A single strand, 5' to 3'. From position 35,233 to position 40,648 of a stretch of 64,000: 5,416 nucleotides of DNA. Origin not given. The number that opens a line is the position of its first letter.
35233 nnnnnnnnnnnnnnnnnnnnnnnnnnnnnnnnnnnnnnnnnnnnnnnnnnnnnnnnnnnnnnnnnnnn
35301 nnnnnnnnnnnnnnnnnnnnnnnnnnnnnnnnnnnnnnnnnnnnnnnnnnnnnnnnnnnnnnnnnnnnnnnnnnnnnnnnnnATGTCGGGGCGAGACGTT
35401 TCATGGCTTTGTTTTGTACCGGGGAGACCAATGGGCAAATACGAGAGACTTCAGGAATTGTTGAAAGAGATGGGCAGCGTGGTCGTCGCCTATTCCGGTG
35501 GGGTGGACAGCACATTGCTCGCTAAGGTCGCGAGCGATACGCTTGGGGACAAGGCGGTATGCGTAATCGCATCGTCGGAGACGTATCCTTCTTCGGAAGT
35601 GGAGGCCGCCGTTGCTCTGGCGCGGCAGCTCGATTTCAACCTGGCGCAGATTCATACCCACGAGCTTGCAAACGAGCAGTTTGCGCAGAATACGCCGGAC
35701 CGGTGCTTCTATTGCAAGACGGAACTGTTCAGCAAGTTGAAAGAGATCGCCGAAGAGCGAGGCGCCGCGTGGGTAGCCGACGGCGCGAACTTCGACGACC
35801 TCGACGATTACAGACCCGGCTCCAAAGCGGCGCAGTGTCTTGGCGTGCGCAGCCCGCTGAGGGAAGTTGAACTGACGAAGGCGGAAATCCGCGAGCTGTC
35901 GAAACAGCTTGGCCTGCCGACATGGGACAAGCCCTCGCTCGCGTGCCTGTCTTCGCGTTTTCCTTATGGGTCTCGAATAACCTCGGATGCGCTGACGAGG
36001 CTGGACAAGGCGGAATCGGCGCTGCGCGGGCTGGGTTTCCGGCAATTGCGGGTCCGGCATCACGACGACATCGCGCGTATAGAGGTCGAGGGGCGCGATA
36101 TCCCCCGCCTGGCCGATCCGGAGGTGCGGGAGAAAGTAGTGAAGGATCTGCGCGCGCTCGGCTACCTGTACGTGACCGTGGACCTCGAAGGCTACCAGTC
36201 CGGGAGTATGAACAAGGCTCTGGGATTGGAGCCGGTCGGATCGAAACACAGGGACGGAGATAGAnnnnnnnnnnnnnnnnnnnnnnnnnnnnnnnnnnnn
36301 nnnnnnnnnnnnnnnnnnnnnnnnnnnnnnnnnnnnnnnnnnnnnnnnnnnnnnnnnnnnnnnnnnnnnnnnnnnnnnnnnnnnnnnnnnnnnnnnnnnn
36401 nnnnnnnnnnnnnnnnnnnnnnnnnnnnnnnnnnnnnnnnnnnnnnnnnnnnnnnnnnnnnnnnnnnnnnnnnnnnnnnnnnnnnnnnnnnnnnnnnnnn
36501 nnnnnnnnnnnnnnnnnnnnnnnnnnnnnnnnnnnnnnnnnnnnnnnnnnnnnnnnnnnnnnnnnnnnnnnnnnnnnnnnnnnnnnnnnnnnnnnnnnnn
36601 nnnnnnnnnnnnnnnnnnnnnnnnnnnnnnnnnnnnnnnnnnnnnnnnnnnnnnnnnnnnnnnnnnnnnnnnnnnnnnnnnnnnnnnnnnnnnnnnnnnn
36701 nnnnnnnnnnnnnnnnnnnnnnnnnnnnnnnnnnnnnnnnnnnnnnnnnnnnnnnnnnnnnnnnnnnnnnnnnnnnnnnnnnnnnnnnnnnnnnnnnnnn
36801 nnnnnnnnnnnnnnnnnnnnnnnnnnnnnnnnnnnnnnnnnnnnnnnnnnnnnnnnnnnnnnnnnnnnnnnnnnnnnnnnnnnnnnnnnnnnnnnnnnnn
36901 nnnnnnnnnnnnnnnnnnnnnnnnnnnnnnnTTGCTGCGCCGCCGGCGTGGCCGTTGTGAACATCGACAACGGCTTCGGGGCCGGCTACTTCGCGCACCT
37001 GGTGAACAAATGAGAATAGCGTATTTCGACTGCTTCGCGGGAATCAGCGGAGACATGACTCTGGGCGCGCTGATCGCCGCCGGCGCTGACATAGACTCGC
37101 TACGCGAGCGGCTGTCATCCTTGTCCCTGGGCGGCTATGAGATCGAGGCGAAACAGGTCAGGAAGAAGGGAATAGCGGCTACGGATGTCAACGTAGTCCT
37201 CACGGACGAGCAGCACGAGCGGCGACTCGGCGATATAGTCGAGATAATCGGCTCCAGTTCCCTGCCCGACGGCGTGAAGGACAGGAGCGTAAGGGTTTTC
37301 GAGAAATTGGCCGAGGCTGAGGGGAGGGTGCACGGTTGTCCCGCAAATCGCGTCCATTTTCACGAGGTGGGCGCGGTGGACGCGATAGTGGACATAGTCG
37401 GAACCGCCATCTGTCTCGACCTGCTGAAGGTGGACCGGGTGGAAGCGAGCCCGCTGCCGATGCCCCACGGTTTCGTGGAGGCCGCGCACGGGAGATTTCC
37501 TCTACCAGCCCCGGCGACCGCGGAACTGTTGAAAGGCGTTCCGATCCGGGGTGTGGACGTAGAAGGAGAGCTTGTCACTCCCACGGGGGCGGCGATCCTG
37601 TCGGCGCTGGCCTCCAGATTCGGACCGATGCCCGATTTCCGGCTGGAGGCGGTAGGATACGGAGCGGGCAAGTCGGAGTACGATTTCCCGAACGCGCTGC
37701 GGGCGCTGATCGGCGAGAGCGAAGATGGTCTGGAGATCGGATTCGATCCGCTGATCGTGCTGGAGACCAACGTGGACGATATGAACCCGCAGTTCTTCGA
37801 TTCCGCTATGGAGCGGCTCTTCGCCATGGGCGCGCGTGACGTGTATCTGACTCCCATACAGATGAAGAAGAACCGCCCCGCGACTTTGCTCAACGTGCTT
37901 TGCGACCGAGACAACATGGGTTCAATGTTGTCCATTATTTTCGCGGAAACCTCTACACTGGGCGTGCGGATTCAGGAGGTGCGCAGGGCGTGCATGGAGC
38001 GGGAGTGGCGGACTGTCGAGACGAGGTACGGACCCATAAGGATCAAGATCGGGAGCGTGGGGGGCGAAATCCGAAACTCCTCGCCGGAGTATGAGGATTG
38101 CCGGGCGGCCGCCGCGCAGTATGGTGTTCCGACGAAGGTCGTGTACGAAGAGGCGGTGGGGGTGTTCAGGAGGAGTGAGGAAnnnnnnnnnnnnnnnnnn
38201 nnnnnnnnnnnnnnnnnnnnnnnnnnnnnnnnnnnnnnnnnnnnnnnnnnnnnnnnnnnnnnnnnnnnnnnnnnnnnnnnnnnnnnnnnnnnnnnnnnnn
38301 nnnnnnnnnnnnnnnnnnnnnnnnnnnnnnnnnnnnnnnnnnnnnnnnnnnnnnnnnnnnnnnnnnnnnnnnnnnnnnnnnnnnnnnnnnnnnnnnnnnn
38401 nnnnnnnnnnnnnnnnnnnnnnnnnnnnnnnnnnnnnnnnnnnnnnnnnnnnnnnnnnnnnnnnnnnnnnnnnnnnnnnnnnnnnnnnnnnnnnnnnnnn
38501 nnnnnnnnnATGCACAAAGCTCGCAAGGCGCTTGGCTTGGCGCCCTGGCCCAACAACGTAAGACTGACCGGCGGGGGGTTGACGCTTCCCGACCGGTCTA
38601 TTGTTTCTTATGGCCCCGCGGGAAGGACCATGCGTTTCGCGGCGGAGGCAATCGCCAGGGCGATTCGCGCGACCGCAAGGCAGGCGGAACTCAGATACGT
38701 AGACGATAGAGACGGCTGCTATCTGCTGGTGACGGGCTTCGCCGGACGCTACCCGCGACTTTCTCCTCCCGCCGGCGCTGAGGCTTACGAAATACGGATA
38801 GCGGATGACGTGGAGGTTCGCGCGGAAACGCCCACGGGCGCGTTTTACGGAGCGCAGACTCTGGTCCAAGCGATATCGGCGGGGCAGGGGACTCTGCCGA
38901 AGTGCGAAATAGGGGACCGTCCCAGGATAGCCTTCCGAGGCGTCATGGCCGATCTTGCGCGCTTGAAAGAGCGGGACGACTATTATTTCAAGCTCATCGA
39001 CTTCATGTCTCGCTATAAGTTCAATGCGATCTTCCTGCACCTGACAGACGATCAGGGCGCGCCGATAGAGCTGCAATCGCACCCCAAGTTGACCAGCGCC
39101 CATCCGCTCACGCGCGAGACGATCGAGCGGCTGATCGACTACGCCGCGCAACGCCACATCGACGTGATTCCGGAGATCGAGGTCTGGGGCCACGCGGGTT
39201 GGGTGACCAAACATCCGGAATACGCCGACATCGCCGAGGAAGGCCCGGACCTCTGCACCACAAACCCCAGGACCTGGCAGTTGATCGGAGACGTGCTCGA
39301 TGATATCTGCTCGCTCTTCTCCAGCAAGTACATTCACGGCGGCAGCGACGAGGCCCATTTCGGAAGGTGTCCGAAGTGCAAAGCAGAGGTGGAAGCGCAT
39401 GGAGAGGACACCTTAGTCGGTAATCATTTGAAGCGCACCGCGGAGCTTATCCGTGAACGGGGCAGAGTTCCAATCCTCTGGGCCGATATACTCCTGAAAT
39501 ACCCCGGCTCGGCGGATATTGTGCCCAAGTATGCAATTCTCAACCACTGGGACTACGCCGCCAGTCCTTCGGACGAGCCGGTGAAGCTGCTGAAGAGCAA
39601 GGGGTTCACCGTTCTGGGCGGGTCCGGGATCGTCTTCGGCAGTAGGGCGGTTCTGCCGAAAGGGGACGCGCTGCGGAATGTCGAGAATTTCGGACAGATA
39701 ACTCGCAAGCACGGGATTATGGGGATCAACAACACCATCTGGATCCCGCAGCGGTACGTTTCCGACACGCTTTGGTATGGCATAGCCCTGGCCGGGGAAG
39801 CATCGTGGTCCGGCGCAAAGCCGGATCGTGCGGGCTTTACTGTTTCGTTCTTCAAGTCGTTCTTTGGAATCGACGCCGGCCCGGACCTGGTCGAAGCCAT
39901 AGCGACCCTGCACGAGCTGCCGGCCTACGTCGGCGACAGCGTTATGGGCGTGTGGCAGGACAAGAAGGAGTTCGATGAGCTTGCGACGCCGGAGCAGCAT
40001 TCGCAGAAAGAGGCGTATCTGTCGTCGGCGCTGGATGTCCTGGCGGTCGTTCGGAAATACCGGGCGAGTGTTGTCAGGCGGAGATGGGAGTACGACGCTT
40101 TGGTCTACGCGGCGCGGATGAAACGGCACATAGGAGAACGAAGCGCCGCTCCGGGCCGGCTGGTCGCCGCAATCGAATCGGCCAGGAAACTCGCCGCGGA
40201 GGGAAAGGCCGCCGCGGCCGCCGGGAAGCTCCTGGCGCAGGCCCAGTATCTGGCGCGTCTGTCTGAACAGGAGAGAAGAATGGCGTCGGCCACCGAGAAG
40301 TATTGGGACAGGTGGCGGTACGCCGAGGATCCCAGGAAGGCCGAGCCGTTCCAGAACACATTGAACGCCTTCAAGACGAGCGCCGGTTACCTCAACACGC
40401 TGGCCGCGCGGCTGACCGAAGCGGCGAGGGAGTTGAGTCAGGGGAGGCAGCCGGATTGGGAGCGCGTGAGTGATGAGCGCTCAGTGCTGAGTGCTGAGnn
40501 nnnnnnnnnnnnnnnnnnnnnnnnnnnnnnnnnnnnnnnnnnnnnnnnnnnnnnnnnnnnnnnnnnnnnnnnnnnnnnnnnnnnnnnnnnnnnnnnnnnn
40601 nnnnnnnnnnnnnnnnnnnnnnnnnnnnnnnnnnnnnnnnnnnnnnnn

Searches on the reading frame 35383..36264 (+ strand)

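Call 34: search_protein_families(library=pfam, proteins=[window:35383-36264:+], max_evalue=0.0001)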
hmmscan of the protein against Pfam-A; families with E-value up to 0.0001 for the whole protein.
window:35383-36264:+ (294 aa): 1 family
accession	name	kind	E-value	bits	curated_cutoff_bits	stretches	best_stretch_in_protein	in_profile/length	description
PF02540.23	NAD_synthase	-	2.2e-08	34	21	1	30-97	18-86/242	NAD synthase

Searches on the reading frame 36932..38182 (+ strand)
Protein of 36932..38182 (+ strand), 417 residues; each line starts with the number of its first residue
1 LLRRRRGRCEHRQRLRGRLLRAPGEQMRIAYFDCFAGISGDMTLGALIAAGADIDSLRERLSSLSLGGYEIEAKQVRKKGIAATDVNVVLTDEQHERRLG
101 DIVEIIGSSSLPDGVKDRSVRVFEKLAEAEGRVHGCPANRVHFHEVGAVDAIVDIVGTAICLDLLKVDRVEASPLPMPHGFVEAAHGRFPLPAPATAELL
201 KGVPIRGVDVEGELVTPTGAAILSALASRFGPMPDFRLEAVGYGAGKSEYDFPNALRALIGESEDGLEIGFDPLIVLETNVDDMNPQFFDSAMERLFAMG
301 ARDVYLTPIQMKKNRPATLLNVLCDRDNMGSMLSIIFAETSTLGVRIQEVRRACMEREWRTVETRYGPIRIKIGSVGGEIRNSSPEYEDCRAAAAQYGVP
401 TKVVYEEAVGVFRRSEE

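Call 34: search_protein_families(library=pfam, proteins=[window:36932-38182:+], max_evalue=0.0001)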
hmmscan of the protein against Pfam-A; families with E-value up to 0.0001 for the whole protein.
window:36932-38182:+ (417 aa): 1 family
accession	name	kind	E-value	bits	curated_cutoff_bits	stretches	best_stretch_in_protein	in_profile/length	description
PF01969.22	Ni_insertion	-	5.1e-148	493.6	22.1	1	30-405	1-375/375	Nickel insertion protein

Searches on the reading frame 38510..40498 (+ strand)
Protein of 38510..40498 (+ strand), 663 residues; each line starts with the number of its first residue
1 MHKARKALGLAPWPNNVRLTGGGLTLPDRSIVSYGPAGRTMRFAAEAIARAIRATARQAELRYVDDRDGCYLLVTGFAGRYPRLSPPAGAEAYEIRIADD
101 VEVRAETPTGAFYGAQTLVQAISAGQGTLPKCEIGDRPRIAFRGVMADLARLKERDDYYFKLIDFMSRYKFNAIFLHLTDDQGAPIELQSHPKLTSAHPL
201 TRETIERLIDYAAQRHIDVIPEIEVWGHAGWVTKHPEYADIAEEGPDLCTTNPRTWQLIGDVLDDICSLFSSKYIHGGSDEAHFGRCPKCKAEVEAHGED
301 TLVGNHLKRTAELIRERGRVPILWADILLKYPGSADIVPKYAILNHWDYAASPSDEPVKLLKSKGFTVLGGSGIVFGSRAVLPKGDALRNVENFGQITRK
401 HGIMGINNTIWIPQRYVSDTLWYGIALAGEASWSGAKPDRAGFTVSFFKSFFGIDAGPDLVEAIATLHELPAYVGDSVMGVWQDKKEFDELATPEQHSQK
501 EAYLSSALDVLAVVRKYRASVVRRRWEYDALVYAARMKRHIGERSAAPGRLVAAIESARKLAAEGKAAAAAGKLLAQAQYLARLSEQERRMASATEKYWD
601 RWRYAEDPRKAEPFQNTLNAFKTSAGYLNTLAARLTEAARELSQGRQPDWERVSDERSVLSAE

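Call 34: search_protein_families(library=pfam, proteins=[window:38510-40498:+], max_evalue=0.0001)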
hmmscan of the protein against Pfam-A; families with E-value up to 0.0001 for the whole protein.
window:38510-40498:+ (663 aa): 2 families
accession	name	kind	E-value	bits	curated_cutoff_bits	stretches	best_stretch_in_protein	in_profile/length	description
PF00728.28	Glyco_hydro_20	-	6.2e-38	131.5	22.3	1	141-368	2-257/348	Glycosyl hydrolase family 20, catalytic domain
PF02838.20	Glyco_hydro_20b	-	9e-14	52.7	26.1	1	10-136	4-123/124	Glycosyl hydrolase family 20, domain 2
